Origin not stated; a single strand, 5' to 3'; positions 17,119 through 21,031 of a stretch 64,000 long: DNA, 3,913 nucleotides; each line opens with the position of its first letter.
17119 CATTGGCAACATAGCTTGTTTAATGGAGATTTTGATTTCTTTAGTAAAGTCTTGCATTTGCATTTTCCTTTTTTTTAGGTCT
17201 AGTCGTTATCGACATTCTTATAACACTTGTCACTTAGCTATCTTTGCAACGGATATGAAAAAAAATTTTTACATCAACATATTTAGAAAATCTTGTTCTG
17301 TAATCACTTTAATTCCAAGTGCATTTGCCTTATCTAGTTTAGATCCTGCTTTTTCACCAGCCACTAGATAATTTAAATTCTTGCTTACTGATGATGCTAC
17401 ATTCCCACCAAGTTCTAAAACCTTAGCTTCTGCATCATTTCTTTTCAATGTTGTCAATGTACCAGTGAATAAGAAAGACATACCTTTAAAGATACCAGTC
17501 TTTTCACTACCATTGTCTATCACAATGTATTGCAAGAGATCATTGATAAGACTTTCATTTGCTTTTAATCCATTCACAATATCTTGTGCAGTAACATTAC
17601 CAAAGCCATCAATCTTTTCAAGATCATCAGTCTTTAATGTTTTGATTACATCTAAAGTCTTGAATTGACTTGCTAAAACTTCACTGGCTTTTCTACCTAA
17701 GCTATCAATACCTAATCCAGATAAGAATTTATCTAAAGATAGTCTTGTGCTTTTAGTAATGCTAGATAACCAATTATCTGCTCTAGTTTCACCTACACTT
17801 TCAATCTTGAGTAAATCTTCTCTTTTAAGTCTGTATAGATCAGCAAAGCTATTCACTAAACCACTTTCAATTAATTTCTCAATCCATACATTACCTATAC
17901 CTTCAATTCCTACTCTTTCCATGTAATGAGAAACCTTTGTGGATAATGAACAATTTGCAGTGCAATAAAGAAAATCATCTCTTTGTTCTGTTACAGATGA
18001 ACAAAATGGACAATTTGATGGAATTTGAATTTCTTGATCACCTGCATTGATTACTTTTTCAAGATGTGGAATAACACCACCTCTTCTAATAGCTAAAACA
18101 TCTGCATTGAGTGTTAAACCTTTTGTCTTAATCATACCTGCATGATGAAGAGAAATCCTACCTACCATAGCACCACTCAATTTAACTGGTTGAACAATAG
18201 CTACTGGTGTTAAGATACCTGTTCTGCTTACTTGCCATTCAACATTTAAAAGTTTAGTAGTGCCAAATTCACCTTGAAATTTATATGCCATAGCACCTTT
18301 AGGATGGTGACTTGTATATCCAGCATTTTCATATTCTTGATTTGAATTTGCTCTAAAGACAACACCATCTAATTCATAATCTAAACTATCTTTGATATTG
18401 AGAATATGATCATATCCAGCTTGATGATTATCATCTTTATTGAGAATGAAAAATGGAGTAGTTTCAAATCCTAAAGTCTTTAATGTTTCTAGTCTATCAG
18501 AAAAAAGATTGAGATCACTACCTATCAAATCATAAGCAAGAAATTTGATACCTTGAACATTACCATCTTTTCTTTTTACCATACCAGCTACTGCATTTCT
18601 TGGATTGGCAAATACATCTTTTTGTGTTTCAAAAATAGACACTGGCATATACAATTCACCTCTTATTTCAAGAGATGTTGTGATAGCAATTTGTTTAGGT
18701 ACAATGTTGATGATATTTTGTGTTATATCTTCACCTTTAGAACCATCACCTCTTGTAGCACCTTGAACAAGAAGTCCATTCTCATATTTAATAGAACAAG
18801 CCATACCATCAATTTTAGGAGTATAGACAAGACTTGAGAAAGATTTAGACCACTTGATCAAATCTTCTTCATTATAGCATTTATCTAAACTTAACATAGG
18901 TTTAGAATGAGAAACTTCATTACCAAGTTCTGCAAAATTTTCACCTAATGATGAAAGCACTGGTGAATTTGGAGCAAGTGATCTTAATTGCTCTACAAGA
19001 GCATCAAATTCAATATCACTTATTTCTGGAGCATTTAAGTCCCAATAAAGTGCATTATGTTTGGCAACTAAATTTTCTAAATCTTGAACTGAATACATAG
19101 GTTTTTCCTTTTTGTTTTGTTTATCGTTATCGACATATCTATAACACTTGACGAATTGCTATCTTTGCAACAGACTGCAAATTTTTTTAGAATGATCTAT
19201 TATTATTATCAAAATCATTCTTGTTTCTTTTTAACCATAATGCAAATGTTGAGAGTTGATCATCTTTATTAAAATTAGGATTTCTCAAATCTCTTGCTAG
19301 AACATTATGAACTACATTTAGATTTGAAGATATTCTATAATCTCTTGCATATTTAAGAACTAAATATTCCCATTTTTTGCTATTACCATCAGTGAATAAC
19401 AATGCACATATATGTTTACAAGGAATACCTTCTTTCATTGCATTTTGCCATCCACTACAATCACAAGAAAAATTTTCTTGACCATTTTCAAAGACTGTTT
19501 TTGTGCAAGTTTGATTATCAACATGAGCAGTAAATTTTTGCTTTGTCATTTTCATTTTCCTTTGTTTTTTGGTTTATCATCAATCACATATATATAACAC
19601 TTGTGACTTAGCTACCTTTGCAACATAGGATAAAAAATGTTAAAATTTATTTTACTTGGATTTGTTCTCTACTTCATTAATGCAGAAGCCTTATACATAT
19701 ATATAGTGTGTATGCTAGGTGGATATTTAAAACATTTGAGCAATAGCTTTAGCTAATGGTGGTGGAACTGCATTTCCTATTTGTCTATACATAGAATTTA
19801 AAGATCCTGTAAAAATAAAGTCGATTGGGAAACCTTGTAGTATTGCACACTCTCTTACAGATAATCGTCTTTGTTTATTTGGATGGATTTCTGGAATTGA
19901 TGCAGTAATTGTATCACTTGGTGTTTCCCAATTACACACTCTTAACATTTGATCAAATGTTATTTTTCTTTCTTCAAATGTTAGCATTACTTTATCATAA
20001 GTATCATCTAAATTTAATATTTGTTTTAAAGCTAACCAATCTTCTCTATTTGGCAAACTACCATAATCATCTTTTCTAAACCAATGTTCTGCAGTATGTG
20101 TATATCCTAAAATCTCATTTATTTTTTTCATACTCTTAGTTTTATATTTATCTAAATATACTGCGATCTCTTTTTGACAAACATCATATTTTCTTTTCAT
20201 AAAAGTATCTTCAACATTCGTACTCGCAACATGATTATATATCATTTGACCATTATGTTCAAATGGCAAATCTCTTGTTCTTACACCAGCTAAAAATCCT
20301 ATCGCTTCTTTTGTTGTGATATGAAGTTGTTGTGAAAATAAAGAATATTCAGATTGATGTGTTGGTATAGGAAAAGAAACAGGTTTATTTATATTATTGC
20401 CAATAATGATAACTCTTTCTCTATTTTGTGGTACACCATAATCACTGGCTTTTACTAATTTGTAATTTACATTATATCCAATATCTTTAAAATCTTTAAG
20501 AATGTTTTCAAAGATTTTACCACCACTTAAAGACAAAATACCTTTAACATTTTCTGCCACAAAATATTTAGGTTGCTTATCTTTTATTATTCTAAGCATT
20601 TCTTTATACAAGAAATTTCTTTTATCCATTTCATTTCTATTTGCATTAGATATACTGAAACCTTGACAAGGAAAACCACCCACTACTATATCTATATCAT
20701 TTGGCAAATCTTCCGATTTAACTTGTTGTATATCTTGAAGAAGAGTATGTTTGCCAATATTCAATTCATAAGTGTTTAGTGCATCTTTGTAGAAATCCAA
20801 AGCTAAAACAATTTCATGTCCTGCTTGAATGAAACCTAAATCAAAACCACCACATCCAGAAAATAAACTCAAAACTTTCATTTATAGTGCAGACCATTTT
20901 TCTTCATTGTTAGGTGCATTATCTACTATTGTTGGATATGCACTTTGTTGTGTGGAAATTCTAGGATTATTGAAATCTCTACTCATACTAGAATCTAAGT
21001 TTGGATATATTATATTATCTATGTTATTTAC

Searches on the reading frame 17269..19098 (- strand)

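Call 10: search_protein_families(library=phrogs, proteins=[window:17269-19098:-], max_evalue=0.001)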
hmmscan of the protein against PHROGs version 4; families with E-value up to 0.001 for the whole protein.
window:17269-19098:- (609 aa): 6 families
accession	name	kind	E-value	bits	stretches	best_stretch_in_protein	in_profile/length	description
phrog_3869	-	DNA, RNA and nucleotide metabolism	1.3e-162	543.7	1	3-607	8-652/656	NAD-dependent DNA ligase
phrog_3359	-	DNA, RNA and nucleotide metabolism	3e-55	188.8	1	6-349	3-322/325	NAD-dependent DNA ligase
phrog_3498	-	DNA, RNA and nucleotide metabolism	9.3e-38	131.5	1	356-607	2-252/256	NAD-dependent DNA ligase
phrog_2561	-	DNA, RNA and nucleotide metabolism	3.4e-17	64.2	1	477-608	39-160/167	DNA ligase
phrog_3989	-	unknown function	1.6e-09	38.5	1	513-584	184-254/296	-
phrog_24545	-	DNA, RNA and nucleotide metabolism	0.00031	21.3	0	464-515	176-227/229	HNH endonuclease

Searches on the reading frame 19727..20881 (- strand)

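Call 11: search_protein_families(library=phrogs, proteins=[window:19727-20881:-], max_evalue=0.001)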
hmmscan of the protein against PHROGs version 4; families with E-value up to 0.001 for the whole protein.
window:19727-20881:- (384 aa): 11 families
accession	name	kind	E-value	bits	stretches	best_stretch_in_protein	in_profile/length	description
phrog_116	-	other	3.4e-89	301.1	1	1-382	208-487/779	DNA methyltransferase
phrog_363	-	other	2.2e-43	149.6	1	1-380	54-308/327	DNA methyltransferase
phrog_36001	-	unknown function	6.1e-20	72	1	83-162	482-561/715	-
phrog_23910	-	unknown function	9.8e-14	52.2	1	317-383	16-93/99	-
phrog_5999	-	other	9.9e-12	45.8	1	2-92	4-100/109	DNA methyltransferase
phrog_13621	-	unknown function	4.7e-07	30.7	1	311-382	28-106/121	-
phrog_29583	-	other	2e-05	24.5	1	61-160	77-187/468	DNA methyltransferase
phrog_757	-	other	3.4e-05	24.1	1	1-117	15-133/247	DNA methyltransferase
phrog_864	-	DNA, RNA and nucleotide metabolism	0.0003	20.3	1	61-130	694-763/1064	DNA primase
phrog_16528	-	other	0.00072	20.2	0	338-380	171-213/236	DNA methyltransferase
phrog_16427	-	other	0.00078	20.2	0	336-382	116-166/235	DNA methyltransferase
